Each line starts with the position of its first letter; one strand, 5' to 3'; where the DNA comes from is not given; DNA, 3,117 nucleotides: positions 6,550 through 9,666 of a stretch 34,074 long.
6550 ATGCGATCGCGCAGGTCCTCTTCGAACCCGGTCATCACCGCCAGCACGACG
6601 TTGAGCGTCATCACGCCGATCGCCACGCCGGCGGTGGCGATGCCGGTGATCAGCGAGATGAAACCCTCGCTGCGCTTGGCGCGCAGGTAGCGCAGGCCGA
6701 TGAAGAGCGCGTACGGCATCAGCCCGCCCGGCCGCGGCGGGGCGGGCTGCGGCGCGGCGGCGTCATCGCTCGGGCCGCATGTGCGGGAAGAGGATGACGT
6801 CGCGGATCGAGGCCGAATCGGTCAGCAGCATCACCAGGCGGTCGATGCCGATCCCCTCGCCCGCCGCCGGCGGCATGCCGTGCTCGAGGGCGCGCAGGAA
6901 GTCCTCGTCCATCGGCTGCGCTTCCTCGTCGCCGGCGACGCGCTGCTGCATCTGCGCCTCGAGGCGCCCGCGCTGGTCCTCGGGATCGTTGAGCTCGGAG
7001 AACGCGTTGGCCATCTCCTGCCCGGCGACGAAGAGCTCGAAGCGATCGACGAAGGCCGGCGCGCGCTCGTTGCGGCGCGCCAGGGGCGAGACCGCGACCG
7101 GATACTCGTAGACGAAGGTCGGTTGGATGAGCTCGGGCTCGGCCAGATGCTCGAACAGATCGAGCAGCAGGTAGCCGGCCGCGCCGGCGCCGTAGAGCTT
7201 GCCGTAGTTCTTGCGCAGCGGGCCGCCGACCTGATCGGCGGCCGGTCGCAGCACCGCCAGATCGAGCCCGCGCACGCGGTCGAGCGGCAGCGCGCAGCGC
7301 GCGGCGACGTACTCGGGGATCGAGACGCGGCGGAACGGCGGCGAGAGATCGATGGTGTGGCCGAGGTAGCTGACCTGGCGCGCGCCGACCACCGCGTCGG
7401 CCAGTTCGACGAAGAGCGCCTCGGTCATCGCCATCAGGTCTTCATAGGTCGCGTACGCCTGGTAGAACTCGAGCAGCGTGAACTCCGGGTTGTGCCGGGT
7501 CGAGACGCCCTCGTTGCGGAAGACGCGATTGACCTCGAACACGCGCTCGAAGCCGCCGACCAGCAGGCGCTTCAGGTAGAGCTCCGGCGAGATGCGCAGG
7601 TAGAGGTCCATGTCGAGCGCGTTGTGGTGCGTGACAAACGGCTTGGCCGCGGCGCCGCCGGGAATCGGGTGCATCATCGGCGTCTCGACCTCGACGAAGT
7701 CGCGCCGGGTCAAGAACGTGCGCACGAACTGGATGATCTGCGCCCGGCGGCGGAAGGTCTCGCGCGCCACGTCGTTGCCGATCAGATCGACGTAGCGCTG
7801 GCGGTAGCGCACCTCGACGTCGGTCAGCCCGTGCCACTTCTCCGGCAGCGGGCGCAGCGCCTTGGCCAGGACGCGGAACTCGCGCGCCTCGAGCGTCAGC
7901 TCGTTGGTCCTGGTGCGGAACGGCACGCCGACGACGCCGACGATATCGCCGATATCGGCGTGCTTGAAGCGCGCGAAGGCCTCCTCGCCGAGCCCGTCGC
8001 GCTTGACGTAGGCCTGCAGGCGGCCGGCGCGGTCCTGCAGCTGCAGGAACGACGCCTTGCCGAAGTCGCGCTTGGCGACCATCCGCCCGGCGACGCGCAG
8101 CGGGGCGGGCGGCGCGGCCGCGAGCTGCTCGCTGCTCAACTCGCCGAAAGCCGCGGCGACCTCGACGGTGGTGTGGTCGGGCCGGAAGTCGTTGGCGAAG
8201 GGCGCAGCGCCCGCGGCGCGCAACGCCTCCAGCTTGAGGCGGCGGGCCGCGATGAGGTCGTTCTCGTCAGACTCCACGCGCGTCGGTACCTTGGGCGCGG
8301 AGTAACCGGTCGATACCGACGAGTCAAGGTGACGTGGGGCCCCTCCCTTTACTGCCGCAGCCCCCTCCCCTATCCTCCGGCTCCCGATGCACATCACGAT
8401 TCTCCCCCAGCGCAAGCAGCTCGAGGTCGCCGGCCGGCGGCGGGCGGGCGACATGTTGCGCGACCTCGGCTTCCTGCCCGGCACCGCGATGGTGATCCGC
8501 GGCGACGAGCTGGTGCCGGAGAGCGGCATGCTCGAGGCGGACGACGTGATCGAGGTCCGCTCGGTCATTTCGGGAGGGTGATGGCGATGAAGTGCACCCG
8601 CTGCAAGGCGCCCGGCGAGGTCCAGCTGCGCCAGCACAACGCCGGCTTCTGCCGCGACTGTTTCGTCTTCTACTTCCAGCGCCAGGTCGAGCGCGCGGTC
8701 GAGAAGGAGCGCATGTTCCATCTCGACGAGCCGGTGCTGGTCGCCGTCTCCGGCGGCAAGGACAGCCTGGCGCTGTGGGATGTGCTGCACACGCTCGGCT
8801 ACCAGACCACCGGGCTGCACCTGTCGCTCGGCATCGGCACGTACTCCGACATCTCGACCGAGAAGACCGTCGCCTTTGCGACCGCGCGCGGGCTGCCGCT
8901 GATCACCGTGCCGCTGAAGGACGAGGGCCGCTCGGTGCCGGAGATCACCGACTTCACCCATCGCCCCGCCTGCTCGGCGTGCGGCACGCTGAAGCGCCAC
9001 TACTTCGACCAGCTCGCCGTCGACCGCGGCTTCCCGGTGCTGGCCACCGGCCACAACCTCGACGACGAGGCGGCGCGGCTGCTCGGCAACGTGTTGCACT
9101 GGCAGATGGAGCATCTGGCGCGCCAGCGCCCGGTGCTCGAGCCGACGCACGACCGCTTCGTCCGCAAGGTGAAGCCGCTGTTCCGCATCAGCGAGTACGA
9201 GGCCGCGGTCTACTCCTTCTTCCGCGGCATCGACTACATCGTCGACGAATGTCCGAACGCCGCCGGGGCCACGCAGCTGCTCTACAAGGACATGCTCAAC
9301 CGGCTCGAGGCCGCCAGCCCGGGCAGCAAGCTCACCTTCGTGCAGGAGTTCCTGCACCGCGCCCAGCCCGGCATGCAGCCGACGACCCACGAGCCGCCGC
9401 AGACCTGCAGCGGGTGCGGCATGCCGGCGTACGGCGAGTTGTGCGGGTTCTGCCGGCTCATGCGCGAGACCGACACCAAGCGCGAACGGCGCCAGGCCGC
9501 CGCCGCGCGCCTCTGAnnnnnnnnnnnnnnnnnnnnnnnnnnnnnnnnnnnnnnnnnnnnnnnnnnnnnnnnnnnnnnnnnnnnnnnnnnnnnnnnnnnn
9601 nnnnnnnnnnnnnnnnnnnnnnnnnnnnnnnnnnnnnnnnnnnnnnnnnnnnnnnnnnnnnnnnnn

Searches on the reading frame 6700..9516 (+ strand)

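Call 51: search_protein_families(library=pfam, proteins=[window:6700-9516:+], max_evalue=0.001)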
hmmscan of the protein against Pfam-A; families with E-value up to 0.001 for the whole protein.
window:6700-9516:+ (938 aa): 2 families
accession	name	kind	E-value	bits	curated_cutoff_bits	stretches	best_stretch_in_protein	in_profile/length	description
PF22082.2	TtuA_LIM_N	-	1.9e-07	31.4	27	1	631-656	1-26/26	2-thiouridine synthetase TtuA, N-terminal LIM domain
PF01171.26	ATP_bind_3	-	4.8e-05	23.6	27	1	679-850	2-167/182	PP-loop family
